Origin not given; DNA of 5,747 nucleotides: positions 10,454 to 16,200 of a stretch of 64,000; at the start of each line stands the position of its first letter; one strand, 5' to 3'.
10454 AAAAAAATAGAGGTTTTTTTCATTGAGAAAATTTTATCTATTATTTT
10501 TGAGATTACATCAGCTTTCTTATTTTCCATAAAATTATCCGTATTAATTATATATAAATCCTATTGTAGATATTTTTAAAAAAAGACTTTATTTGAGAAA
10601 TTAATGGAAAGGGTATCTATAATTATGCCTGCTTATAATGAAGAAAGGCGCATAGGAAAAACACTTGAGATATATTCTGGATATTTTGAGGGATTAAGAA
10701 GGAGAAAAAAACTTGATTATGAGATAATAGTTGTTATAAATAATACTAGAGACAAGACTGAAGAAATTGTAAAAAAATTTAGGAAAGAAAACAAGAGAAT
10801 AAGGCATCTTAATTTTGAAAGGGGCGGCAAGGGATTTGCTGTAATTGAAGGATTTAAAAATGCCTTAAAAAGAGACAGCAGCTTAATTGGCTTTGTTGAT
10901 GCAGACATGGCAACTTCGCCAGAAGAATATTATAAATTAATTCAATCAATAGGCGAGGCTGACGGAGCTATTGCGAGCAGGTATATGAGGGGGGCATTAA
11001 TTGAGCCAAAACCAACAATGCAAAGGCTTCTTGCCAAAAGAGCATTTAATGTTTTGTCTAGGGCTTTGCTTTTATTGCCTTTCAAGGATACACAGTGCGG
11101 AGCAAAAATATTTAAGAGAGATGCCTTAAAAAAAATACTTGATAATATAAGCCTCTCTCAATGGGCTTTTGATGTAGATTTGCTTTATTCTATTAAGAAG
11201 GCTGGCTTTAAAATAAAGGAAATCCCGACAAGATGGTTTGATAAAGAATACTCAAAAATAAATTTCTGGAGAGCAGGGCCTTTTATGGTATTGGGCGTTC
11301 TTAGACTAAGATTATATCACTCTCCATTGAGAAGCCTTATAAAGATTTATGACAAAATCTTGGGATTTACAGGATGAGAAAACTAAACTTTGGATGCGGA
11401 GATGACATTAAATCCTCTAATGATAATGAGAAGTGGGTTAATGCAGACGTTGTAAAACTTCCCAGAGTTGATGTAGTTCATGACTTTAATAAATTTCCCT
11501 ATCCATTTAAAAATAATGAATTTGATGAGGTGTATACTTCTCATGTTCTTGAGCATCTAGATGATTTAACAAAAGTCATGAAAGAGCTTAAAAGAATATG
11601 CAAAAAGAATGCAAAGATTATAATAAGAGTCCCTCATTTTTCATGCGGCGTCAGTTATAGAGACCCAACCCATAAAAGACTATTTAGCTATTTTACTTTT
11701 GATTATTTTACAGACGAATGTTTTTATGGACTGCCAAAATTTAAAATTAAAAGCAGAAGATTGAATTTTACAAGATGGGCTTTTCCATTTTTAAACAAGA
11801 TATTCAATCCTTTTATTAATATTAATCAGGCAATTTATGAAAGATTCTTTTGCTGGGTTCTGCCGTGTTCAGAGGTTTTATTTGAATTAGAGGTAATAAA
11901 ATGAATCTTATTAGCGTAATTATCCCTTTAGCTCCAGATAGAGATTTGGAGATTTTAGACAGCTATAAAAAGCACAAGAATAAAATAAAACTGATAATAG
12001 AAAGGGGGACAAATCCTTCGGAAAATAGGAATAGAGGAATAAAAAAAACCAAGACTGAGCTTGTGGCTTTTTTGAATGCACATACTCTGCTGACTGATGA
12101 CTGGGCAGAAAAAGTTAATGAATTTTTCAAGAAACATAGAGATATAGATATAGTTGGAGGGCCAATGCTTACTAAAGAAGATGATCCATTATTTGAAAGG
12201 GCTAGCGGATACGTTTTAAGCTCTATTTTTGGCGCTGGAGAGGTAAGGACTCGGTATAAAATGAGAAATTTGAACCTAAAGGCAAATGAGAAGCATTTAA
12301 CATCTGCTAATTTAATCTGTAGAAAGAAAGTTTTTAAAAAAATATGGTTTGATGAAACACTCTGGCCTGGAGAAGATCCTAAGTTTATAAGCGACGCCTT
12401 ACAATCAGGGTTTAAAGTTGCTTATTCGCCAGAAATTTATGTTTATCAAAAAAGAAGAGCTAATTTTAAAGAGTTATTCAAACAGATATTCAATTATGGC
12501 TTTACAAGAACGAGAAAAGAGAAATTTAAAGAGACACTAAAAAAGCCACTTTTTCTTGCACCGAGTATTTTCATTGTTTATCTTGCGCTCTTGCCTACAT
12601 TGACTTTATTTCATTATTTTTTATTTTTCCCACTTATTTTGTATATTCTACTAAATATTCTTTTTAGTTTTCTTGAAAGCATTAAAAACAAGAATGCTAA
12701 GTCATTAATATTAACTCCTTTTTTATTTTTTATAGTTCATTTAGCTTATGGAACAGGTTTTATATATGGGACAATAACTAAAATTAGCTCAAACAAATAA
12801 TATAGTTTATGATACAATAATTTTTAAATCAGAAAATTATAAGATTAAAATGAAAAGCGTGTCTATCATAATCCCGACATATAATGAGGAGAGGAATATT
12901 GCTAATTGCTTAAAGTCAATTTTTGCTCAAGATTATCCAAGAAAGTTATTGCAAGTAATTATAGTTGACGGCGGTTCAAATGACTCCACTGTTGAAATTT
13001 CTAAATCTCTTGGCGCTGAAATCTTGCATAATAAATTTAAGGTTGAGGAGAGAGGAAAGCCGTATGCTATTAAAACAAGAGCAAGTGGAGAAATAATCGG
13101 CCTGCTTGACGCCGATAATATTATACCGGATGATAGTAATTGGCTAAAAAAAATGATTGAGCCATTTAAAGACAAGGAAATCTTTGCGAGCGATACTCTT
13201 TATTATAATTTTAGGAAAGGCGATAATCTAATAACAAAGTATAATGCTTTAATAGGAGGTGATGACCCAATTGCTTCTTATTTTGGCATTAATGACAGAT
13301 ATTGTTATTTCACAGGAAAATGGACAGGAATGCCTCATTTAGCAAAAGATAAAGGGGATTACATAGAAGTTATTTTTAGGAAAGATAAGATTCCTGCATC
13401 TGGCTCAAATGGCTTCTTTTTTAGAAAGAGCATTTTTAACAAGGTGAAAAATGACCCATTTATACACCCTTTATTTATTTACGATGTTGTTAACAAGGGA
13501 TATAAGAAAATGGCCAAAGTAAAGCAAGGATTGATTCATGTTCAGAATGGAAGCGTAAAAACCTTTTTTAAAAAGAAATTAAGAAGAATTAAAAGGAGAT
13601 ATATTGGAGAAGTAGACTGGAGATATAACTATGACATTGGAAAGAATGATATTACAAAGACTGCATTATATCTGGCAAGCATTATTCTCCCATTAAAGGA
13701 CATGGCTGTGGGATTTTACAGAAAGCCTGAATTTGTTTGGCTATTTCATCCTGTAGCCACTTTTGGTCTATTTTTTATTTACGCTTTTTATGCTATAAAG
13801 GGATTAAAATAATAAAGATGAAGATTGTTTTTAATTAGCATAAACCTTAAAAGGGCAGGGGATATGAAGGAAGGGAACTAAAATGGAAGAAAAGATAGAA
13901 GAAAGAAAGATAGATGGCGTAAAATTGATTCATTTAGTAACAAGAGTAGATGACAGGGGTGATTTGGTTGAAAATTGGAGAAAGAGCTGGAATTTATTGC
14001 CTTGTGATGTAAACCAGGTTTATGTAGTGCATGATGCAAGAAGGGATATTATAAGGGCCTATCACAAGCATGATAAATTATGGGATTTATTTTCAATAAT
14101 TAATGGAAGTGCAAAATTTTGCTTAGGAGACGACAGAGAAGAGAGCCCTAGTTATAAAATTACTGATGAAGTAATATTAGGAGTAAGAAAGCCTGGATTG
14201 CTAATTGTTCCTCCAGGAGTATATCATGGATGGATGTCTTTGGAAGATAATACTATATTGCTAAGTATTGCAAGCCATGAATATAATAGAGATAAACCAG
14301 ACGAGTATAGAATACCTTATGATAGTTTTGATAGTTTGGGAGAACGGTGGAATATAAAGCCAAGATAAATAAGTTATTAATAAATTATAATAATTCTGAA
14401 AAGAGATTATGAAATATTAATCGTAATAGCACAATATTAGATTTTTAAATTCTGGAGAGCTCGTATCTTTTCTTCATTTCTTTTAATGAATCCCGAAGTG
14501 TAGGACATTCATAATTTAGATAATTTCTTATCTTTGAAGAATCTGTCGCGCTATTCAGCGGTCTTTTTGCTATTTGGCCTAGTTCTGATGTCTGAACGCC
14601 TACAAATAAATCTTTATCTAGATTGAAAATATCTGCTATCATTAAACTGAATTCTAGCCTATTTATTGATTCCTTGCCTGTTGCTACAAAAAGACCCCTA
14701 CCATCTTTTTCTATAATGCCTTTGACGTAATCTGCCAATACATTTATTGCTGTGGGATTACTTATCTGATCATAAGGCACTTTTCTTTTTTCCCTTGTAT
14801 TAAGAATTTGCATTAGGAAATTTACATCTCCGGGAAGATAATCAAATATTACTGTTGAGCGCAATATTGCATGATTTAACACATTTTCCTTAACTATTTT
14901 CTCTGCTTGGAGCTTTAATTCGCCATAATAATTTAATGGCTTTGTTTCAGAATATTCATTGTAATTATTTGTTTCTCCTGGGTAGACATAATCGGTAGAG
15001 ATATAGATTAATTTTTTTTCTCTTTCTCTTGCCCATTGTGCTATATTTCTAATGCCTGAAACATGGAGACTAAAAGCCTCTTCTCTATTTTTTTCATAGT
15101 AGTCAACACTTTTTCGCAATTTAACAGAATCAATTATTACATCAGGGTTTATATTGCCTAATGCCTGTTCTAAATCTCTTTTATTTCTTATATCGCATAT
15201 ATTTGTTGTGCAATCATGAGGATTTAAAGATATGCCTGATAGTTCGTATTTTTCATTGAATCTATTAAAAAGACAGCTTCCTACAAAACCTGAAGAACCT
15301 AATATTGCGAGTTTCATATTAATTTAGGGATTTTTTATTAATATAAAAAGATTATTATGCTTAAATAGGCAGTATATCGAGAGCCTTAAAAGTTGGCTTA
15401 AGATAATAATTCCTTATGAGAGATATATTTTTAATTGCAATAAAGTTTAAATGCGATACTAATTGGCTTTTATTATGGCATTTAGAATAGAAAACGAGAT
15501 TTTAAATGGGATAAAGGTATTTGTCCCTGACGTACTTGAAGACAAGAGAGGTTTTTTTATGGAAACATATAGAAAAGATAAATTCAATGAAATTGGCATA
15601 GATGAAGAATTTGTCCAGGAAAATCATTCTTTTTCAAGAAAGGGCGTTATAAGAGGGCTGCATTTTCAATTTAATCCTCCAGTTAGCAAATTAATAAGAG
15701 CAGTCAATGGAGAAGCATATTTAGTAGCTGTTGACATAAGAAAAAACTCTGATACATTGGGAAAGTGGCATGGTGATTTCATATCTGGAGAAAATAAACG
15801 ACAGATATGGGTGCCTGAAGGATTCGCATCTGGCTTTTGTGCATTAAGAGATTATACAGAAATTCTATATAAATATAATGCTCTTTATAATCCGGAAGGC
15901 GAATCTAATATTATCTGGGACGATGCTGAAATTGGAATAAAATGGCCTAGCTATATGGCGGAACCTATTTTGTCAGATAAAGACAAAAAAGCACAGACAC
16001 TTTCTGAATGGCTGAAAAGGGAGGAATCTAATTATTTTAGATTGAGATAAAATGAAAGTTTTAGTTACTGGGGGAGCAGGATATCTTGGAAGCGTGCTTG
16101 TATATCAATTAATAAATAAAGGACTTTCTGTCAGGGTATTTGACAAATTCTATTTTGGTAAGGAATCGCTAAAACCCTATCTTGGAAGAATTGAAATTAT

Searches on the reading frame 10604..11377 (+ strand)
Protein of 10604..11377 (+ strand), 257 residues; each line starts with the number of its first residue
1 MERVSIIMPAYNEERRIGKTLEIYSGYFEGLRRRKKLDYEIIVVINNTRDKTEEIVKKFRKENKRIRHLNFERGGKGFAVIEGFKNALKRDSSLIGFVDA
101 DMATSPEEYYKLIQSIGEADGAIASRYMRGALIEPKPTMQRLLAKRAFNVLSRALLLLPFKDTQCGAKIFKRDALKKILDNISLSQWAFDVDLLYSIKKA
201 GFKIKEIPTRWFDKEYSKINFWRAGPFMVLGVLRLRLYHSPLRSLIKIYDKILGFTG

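Call 51: search_protein_families(library=pfam, proteins=[window:10604-11377:+], max_evalue=0.0001)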
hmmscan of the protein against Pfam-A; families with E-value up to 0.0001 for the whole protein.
window:10604-11377:+ (257 aa): 2 families
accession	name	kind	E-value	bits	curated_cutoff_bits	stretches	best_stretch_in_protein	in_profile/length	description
PF00535.33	Glycos_transf_2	-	3.1e-24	86.2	23.3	1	5-178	1-167/168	Glycosyl transferase family 2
PF13641.12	Glyco_tranf_2_3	-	4.5e-07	30.5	27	1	3-205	2-202/230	Glycosyltransferase like family 2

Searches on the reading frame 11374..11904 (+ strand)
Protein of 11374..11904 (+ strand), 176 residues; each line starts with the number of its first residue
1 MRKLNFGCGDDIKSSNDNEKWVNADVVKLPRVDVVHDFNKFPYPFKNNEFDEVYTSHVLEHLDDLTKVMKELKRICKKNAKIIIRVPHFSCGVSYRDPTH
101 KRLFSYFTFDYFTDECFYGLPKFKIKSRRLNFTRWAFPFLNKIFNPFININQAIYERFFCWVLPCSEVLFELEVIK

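Call 51: search_protein_families(library=pfam, proteins=[window:11374-11904:+], max_evalue=0.0001)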
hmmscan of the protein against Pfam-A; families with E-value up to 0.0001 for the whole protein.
window:11374-11904:+ (176 aa): 2 families
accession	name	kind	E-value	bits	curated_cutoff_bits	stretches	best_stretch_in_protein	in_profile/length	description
PF08241.18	Methyltransf_11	-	2.7e-09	38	21.2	1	34-84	47-95/95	Methyltransferase domain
PF13489.12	Methyltransf_23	-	1.2e-08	35.3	27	1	3-140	26-137/164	Methyltransferase domain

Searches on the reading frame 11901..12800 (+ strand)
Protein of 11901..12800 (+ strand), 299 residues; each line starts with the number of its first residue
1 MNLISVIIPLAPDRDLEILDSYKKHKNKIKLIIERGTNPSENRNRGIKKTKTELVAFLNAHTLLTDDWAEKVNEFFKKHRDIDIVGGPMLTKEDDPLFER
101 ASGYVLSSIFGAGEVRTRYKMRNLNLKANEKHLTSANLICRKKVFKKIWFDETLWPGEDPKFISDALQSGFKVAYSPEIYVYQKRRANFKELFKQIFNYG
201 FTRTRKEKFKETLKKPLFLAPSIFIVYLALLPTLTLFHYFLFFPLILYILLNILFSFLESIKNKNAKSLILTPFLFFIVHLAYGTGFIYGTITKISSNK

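Call 51: search_protein_families(library=pfam, proteins=[window:11901-12800:+], max_evalue=0.0001)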
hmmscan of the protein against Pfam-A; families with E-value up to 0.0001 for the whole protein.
window:11901-12800:+ (299 aa): 3 families
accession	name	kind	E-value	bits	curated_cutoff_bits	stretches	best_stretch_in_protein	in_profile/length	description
PF00535.33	Glycos_transf_2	-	8.1e-16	58.8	23.3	1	12-149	38-168/168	Glycosyl transferase family 2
PF13632.12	Glyco_trans_2_3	-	3.2e-08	34.1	27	1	55-288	2-197/198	Glycosyl transferase family group 2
PF13641.12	Glyco_tranf_2_3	-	1.1e-06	29.3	27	1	25-195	55-223/230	Glycosyltransferase like family 2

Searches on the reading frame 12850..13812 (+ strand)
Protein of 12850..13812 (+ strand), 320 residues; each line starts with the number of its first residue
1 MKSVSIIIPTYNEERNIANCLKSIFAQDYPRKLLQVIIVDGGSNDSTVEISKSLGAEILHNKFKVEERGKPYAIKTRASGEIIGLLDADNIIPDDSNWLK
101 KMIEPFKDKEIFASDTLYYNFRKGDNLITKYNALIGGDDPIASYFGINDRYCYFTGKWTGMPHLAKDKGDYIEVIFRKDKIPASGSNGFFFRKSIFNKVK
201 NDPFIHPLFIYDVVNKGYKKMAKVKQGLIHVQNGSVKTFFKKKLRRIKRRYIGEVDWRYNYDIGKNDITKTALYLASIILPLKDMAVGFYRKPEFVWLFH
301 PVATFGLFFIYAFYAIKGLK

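Call 52: search_protein_families(library=pfam, proteins=[window:12850-13812:+], max_evalue=0.0001)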
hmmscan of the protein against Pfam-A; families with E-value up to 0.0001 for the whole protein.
window:12850-13812:+ (320 aa): 2 families
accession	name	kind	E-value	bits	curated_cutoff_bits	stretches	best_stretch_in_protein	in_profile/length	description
PF00535.33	Glycos_transf_2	-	2e-23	83.6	23.3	1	5-132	1-130/168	Glycosyl transferase family 2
PF13641.12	Glyco_tranf_2_3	-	4e-09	37.3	27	1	4-112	3-117/230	Glycosyltransferase like family 2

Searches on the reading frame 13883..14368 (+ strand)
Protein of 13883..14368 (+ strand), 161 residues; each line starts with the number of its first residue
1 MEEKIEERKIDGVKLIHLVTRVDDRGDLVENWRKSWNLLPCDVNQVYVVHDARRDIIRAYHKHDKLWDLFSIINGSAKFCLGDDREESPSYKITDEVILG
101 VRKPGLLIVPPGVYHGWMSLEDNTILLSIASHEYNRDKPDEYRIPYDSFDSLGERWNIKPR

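Call 52: search_protein_families(library=pfam, proteins=[window:13883-14368:+], max_evalue=0.0001)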
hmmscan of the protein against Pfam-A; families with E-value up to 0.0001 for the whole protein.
window:13883-14368:+ (161 aa): 2 families
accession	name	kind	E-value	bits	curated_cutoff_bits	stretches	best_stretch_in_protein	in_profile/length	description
PF00908.23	dTDP_sugar_isom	-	7.9e-14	52.1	27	1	8-139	2-138/168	dTDP-4-dehydrorhamnose 3,5-epimerase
PF05523.17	FdtA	-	6.1e-12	45.9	23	1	12-150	2-127/131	WxcM-like, C-terminal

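Call 53: search_protein_families(library=ncbifam, proteins=[window:13883-14368:+], max_evalue=1e-8)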
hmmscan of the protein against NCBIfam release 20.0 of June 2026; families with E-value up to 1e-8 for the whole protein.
window:13883-14368:+ (161 aa): 0 families

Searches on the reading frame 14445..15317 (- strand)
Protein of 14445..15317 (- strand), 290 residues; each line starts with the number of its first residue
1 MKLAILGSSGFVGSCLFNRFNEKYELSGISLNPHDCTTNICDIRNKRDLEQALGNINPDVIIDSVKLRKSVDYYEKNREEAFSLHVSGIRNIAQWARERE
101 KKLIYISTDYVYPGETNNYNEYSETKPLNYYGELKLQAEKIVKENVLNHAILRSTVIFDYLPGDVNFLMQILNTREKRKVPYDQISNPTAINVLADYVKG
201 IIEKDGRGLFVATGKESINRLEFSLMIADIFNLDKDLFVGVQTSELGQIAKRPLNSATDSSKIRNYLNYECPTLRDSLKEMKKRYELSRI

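Call 52: search_protein_families(library=pfam, proteins=[window:14445-15317:-], max_evalue=0.0001)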
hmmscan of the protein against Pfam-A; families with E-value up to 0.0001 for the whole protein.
window:14445-15317:- (290 aa): 6 families
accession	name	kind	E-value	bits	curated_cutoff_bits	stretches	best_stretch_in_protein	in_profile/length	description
PF04321.23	RmlD_sub_bind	-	1.2e-50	172.7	27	1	1-285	1-285/287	RmlD substrate binding domain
PF01370.27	Epimerase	-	7.5e-19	68.5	20.9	1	5-144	3-155/240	NAD dependent epimerase/dehydratase family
PF02719.21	Polysacc_synt_2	-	1.1e-07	31.8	20.2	1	36-111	56-131/293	Polysaccharide biosynthesis protein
PF16363.11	GDP_Man_Dehyd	-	3.4e-06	27.2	27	1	35-144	53-166/332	GDP-mannose 4,6 dehydratase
PF01073.25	3Beta_HSD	-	5e-06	26.2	22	1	37-144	48-159/280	3-beta hydroxysteroid dehydrogenase/isomerase family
PF07993.18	NAD_binding_4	-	3.4e-05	23.6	20.1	0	77-158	104-208/258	Male sterility protein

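Call 53: search_protein_families(library=ncbifam, proteins=[window:14445-15317:-], max_evalue=1e-8)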
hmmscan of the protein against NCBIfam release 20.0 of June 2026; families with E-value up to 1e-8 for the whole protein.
window:14445-15317:- (290 aa): 2 families
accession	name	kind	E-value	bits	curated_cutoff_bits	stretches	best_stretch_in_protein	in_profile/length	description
TIGR01214.1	rmlD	equivalog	1.1e-48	165.8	224.05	1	2-282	1-282/285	dTDP-4-dehydrorhamnose reductase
NF007440.0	PRK09987.1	equivalog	5.9e-23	81.6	308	1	1-281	1-289/299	dTDP-4-dehydrorhamnose reductase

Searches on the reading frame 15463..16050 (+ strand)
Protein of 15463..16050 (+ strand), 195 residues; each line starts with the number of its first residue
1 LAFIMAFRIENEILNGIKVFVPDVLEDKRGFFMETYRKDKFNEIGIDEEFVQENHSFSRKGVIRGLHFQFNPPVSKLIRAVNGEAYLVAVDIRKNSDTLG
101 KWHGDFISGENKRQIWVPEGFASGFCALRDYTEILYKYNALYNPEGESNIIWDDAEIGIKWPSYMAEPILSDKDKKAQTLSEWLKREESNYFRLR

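Call 52: search_protein_families(library=pfam, proteins=[window:15463-16050:+], max_evalue=0.0001)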
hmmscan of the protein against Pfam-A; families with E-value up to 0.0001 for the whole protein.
window:15463-16050:+ (195 aa): 1 family
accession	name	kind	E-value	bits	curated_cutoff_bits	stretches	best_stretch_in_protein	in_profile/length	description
PF00908.23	dTDP_sugar_isom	-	4.6e-62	209.1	27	1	14-182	4-168/168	dTDP-4-dehydrorhamnose 3,5-epimerase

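Call 53: search_protein_families(library=ncbifam, proteins=[window:15463-16050:+], max_evalue=1e-8)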
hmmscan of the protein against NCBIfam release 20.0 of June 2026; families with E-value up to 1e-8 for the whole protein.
window:15463-16050:+ (195 aa): 1 family
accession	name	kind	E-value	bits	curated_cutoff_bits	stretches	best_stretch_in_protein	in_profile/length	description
TIGR01221.1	rmlC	equivalog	2.9e-65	219.3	155.75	1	13-182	6-174/176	dTDP-4-dehydrorhamnose 3,5-epimerase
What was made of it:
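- On RmlC-family sugar epimerases (PF00908; DdahB/MlghB): The window's own RmlC at 15463-16050 scores 209 and 219 bits (calls 52, 53).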
